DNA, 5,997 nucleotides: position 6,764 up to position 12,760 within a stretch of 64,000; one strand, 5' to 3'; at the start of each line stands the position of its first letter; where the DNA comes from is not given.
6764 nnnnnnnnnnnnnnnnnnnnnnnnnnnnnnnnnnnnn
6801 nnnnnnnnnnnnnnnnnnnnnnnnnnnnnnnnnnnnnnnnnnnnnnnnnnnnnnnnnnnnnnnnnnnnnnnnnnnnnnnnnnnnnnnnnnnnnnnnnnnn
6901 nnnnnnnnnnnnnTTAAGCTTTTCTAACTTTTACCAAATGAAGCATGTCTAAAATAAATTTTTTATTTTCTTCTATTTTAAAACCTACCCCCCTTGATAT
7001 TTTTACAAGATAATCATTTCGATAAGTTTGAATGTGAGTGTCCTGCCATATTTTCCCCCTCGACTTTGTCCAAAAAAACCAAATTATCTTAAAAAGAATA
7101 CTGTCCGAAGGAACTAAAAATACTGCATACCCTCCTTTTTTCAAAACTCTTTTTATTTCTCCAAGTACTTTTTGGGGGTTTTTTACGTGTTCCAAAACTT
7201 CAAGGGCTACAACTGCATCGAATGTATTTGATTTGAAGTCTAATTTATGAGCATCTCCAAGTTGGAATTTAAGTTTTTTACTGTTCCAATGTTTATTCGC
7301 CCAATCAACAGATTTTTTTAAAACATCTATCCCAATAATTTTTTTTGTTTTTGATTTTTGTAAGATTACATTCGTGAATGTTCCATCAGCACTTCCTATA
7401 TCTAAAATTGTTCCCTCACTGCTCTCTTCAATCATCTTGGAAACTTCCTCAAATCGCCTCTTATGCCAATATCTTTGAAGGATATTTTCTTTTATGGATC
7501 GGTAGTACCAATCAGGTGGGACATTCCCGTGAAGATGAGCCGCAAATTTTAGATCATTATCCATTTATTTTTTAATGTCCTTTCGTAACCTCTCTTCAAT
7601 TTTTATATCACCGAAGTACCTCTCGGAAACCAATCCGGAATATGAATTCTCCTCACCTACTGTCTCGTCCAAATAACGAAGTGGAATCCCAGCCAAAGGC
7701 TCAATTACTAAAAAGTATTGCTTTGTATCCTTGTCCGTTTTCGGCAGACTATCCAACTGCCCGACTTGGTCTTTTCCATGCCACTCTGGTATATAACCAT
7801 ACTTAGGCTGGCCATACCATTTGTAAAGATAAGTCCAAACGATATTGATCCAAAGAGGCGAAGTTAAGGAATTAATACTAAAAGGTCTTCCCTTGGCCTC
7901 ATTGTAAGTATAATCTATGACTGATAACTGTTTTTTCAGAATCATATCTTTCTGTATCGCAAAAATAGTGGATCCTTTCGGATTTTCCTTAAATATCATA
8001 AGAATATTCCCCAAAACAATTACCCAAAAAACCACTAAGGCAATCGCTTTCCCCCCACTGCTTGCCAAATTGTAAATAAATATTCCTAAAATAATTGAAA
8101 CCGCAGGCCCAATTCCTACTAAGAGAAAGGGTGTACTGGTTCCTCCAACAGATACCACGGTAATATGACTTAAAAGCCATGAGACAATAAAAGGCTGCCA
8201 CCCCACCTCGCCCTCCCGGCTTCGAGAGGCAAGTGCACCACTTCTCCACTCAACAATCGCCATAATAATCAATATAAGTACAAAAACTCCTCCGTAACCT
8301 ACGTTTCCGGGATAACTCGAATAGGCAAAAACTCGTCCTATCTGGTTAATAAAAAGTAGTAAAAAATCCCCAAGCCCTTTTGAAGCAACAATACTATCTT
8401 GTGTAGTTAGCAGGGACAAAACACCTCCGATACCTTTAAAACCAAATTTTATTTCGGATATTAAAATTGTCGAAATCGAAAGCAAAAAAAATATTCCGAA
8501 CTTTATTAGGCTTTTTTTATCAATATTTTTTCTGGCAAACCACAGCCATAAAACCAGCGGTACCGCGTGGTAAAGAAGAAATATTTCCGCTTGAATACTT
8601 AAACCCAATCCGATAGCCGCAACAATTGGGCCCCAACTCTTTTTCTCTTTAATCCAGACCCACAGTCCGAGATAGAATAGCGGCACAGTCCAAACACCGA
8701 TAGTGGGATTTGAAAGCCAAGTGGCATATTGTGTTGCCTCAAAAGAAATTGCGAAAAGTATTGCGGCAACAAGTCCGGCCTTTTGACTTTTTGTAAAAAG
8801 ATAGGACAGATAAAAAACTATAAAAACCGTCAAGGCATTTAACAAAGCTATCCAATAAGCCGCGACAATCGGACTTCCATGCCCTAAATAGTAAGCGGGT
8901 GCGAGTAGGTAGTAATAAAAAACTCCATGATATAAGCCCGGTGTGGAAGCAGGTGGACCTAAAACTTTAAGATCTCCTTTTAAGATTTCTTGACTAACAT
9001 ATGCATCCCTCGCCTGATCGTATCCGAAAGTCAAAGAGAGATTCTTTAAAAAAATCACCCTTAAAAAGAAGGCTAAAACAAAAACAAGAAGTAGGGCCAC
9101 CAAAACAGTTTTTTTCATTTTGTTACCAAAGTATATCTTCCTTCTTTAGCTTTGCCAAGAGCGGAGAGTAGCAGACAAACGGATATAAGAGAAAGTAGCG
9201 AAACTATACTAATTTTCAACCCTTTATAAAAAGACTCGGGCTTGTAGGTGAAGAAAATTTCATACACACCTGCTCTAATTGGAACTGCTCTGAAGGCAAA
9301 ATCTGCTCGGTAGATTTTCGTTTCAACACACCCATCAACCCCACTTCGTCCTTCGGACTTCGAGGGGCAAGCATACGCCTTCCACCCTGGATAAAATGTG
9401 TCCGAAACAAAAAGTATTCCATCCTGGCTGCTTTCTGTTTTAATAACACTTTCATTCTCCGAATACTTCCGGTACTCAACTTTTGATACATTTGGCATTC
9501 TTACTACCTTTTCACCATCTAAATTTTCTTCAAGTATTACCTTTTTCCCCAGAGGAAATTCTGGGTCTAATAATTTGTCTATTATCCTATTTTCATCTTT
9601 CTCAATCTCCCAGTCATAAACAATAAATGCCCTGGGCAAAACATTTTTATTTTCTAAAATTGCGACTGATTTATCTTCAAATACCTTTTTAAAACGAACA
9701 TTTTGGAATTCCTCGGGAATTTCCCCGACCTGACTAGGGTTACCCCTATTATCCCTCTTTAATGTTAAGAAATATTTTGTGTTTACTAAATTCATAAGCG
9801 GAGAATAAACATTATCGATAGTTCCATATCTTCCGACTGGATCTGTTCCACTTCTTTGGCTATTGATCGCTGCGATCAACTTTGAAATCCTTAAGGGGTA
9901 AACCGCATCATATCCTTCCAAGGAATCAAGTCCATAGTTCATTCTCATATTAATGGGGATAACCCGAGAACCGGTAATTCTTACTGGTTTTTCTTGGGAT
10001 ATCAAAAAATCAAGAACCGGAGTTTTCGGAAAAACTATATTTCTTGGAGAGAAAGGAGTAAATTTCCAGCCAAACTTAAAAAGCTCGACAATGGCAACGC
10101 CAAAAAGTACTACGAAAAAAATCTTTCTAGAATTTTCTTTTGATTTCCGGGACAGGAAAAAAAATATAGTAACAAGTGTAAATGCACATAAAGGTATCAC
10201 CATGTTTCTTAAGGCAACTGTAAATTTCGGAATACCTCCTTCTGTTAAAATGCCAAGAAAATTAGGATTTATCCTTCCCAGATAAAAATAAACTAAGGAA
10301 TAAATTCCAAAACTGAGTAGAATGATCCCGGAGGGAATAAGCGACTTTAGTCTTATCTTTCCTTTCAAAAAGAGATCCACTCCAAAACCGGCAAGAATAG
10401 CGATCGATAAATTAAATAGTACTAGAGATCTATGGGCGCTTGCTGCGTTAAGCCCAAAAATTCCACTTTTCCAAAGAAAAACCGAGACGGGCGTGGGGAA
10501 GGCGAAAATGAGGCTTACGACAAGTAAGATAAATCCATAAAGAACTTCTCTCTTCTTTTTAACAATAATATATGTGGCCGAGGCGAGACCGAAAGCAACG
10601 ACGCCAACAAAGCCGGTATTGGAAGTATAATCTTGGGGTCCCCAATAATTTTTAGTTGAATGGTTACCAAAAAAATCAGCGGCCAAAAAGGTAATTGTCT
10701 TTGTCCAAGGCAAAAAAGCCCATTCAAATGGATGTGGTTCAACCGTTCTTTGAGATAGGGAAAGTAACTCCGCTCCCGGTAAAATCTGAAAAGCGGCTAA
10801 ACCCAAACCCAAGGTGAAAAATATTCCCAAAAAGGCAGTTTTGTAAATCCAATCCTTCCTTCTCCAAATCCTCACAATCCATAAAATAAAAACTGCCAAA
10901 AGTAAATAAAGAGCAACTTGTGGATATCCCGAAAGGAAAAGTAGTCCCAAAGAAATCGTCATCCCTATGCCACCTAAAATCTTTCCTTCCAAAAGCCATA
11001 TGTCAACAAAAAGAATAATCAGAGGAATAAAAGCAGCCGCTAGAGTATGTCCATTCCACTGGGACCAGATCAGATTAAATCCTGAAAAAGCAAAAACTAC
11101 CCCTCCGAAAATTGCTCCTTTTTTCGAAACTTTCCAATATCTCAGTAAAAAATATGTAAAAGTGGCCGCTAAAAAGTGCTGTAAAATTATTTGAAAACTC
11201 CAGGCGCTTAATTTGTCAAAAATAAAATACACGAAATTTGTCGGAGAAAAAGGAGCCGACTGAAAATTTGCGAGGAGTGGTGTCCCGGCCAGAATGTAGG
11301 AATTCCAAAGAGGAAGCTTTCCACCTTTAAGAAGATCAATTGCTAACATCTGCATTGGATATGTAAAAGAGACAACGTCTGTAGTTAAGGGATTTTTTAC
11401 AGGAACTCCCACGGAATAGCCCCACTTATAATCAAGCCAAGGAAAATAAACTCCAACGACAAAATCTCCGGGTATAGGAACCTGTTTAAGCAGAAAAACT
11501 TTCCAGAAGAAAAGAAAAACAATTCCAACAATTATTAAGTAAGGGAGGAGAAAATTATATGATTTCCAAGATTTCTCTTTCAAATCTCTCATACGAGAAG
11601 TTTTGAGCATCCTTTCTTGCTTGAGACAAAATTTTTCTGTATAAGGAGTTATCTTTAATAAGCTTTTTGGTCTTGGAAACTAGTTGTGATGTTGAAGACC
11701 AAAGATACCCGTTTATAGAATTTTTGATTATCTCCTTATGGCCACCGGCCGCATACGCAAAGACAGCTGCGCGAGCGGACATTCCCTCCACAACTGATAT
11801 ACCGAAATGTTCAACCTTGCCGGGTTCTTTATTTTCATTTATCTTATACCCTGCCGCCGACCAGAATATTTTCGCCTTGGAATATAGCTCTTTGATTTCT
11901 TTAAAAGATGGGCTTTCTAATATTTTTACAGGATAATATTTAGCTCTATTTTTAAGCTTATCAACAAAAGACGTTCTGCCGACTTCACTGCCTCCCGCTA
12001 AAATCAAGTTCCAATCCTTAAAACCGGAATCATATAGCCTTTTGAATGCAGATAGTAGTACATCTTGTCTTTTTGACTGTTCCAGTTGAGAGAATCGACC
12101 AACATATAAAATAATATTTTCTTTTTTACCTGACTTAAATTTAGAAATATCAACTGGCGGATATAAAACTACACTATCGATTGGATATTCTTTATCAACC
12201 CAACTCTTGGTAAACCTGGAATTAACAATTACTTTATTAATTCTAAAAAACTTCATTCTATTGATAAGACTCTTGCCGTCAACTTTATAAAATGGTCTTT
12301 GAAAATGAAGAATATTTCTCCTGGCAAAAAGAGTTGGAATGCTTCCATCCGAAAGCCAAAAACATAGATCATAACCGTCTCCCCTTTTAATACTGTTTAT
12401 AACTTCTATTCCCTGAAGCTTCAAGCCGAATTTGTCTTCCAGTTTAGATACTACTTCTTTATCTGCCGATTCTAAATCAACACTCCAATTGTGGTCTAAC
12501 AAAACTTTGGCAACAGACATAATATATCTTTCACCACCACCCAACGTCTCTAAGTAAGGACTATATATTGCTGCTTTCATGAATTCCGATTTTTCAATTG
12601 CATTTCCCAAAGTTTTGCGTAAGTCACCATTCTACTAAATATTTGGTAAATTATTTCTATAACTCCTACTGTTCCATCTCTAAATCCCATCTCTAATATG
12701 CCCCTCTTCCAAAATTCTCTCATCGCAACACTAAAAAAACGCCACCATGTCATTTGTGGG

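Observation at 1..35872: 35-kb glycosylation locus with about 13 GT-C membrane glycosyltransferases, 8 GT2 (3 Dpm1-like lipid-sugar synthases), a Wzx flippase and an rmlABCD operon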

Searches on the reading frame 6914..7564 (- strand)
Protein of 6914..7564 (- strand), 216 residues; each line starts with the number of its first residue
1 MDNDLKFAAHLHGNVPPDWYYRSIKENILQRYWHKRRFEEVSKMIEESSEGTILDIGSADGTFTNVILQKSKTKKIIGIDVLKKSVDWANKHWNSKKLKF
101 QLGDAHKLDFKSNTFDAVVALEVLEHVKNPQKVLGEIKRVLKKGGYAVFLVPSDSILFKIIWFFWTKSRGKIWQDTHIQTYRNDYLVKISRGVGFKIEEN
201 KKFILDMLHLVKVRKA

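Call 7: search_protein_families(library=pfam, proteins=[window:6914-7564:-], max_evalue=0.01)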
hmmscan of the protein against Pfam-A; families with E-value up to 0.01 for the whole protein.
window:6914-7564:- (216 aa): 17 families
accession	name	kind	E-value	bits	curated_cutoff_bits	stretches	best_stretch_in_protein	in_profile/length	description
PF08241.18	Methyltransf_11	-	1.2e-23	84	21.2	1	54-149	1-95/95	Methyltransferase domain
PF13489.12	Methyltransf_23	-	7.2e-22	78.3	27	1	34-199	3-163/164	Methyltransferase domain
PF13847.12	Methyltransf_31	-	1.4e-20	73.9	27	1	48-149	2-109/145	Methyltransferase domain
PF13649.12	Methyltransf_25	-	5.3e-19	69.2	27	1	53-145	1-97/97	Methyltransferase domain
PF08242.18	Methyltransf_12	-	5.8e-15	56.3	30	1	54-146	1-97/98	Methyltransferase domain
PF01209.24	Ubie_methyltran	-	2.4e-09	37.3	20.1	1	35-158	33-160/233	ubiE/COQ5 methyltransferase family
PF01728.25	FtsJ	-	3.4e-07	30.8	24.1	1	43-112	17-82/181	FtsJ-like methyltransferase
PF07021.18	MetW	-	8e-07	29.3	21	1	38-143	4-104/193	Methionine biosynthesis protein MetW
PF05401.17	NodS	-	3.6e-06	27.4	24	1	33-141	26-133/201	Nodulation protein S (NodS)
PF12847.13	Methyltransf_18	-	2.3e-05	24.9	27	1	36-99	3-64/151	Methyltransferase domain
PF08003.17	Methyltransf_9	-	3.8e-05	23.3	23.8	1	35-148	101-216/315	Protein of unknown function (DUF1698)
PF05219.18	DREV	-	0.00013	21.6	26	1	47-148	90-185/265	DREV methyltransferase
PF02390.23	Methyltransf_4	-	0.00062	19.7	24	1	52-99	4-51/173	Putative methyltransferase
PF05175.20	MTS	-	0.0017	18.5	23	1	45-119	27-103/170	Methyltransferase small domain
PF02353.26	CMAS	-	0.0022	17.8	27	1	51-146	64-161/273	Mycolic acid cyclopropane synthetase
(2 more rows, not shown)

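Call 72: search_protein_families(library=ncbifam, proteins=[window:6914-7564:-], max_evalue=0.001)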
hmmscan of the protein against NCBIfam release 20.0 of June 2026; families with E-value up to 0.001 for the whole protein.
window:6914-7564:- (216 aa): 45 families (the best 25 are shown)
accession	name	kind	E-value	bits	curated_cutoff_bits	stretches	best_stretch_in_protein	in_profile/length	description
TIGR01983.1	UbiG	equivalog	8.5e-17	61.2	102.95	1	36-149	45-151/228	bifunctional 2-polyprenyl-6-hydroxyphenol methylase/3-demethylubiquinol 3-O-methyltransferase UbiG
NF001244.0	PRK00216.1-5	equivalog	4.2e-16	59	216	1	30-150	33-154/236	bifunctional demethylmenaquinone methyltransferase/2-methoxy-6-polyprenyl-1,4-benzoquinol methylase UbiE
TIGR01934.1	MenG_MenH_UbiE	subfamily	7.5e-16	58.1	158.35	1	30-151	24-143/223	ubiquinone/menaquinone biosynthesis methyltransferase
TIGR02072.1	BioC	equivalog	8.7e-16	58.5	184.95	1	28-150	14-133/244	malonyl-ACP O-methyltransferase BioC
NF045667.1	MTase_DVU1556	equivalog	1.1e-13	51.1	155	1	43-148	16-118/213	DVU_1556 family methyltransferase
NF008300.0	PRK11088.1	equivalog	4.2e-12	46.1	303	1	40-202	77-232/272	23S rRNA (guanine(745)-N(1))-methyltransferase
NF045825.1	FAmtase_mtf2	equivalog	1.1e-11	44.5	400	1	52-149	61-158/248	fatty-acid O-methyltransferase Mtf2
NF047649.1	MTase_UXPK_star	exception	1.3e-11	44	460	1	52-147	80-179/283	methyltransferase/UXPK-star double selenoprotein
NF040539.1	AST_met_ArsM_2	exception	4.4e-11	43.1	240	1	39-149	46-163/262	putative arsinothricin biosynthesis methyltransferase ArsM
NF052510.1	methyltran_MpqE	exception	6.5e-11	42.1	335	1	34-151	31-153/234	methyl-plastoquinone biosynthesis methyltransferase MpqE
NF041537.1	ArsM_AhpD_UU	exception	6.7e-11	41.5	510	1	52-161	79-189/345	arsenite methyltransferase/AhpD domain selenoprotein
TIGR00452.1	TIGR00452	equivalog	2.3e-10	39.8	275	1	35-148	103-218/316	tRNA 5-methoxyuridine(34)/uridine 5-oxyacetic acid(34) synthase CmoB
NF045823.1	PthPhpthDimycoMt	equivalog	2.7e-10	39.8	300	1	53-149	70-166/256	phthiotriol/phenolphthiotriol dimycocerosates methyltransferase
NF011650.0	PRK15068.1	equivalog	1e-09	37.8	209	1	35-148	108-224/324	tRNA 5-methoxyuridine(34)/uridine 5-oxyacetic acid(34) synthase CmoB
TIGR04074.1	bacter_Hen1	equivalog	1.1e-09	37.3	340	1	33-131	266-372/462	3' terminal RNA ribose 2'-O-methyltransferase Hen1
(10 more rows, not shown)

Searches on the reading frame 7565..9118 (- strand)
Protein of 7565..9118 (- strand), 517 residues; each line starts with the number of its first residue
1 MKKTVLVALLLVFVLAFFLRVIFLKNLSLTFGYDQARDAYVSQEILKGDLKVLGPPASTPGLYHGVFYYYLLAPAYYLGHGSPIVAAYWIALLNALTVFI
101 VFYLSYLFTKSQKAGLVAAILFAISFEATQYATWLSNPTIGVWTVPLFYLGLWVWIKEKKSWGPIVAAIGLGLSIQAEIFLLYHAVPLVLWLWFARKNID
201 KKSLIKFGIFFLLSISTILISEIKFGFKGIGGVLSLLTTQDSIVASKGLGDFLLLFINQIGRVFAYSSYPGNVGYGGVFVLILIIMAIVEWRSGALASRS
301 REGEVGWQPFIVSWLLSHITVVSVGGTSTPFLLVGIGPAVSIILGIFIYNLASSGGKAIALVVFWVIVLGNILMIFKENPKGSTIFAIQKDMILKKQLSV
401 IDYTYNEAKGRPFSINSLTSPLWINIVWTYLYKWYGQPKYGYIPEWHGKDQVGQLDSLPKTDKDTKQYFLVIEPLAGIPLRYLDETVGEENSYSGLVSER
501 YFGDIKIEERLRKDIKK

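Call 7: search_protein_families(library=pfam, proteins=[window:7565-9118:-], max_evalue=0.01)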
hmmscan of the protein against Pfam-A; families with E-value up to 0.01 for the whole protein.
window:7565-9118:- (517 aa): 1 family
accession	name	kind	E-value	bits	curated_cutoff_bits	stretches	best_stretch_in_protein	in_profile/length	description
PF13231.12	PMT_2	-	0.0016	19.1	26.1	1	64-218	2-157/160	Dolichyl-phosphate-mannose-protein mannosyltransferase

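Call 34: search_protein_families(library=ncbifam, proteins=[window:7565-9118:-], max_evalue=0.001)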
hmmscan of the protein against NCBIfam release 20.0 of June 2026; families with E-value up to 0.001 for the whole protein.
window:7565-9118:- (517 aa): 0 families

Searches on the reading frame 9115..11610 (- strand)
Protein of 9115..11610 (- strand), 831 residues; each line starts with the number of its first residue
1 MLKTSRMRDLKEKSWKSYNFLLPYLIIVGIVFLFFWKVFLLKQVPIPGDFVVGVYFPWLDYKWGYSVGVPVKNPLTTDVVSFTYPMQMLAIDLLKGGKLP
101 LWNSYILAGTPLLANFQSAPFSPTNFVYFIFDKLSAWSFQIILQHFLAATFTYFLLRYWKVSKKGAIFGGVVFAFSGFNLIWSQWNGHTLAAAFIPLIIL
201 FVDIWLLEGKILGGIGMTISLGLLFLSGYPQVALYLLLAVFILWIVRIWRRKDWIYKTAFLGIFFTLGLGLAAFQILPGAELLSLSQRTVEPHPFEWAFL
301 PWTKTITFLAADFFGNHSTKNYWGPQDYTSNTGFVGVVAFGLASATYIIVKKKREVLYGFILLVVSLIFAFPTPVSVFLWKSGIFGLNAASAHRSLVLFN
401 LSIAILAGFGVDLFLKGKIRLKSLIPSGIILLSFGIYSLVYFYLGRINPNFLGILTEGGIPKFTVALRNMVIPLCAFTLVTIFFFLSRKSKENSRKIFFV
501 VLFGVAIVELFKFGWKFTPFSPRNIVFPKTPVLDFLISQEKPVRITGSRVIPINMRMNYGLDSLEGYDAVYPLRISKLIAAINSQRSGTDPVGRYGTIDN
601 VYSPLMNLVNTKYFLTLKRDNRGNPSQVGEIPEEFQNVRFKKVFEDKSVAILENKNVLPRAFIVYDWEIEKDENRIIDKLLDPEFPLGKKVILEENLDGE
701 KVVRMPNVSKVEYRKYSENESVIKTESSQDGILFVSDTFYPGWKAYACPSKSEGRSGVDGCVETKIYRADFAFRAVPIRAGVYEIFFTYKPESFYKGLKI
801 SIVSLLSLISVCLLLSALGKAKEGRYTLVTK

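Call 7: search_protein_families(library=pfam, proteins=[window:9115-11610:-], max_evalue=0.01)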
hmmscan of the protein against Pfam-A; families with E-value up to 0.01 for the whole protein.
window:9115-11610:- (831 aa): 1 family
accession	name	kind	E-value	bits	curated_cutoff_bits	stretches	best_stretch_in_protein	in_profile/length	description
PF09586.16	YfhO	-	4.2e-15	55.7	28.5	1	122-664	74-594/835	Bacterial membrane protein YfhO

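Call 34: search_protein_families(library=ncbifam, proteins=[window:9115-11610:-], max_evalue=0.001)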
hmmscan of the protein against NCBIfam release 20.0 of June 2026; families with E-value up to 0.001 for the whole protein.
window:9115-11610:- (831 aa): 0 families

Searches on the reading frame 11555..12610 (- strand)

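Call 7: search_protein_families(library=pfam, proteins=[window:11555-12610:-], max_evalue=0.01)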
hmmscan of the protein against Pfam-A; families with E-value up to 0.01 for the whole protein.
window:11555-12610:- (351 aa): 3 families
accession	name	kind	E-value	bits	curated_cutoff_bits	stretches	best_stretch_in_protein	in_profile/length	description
PF00534.26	Glycos_transf_1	-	1.1e-23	84.1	26.4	1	157-333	8-171/172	Glycosyl transferases group 1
PF13692.12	Glyco_trans_1_4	-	1.2e-14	55.2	27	1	165-320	2-142/142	Glycosyl transferases group 1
PF13439.12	Glyco_transf_4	-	0.00028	21.4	28.5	1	102-156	113-169/170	Glycosyltransferase Family 4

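Call 33: search_protein_families(library=ncbifam, proteins=[window:11555-12610:-], max_evalue=0.00001)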
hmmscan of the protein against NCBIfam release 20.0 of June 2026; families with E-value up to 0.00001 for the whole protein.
window:11555-12610:- (351 aa): 5 families
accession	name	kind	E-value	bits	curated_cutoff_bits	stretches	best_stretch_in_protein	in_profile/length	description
NF050056.1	ProtGlycPglH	equivalog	1.8e-12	47.1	600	1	114-351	128-350/354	GalNAc-alpha-(1->4)-GalNAc-alpha-(1->3)-diNAcBac-PP-undecaprenol alpha-1,4-N-acetyl-D-galactosaminyltransferase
NF041876.1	EPS_EpsE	equivalog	2.9e-11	43.2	400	1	173-336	220-377/389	exopolysaccharide biosynthesis GT4 family glycosyltransferase EpsE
TIGR03999.1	thiol_BshA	equivalog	1.1e-08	34.5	273.7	1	263-342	279-361/375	N-acetyl-alpha-D-glucosaminyl L-malate synthase BshA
TIGR03449.1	mycothiol_MshA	equivalog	1.3e-06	27.6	462.5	1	162-345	218-394/406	D-inositol-3-phosphate glycosyltransferase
NF038229.1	Glyco4_Geo_Pelo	equivalog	5.5e-06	25.6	400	1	269-342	250-324/338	GPMC system family 4 glycosyltransferase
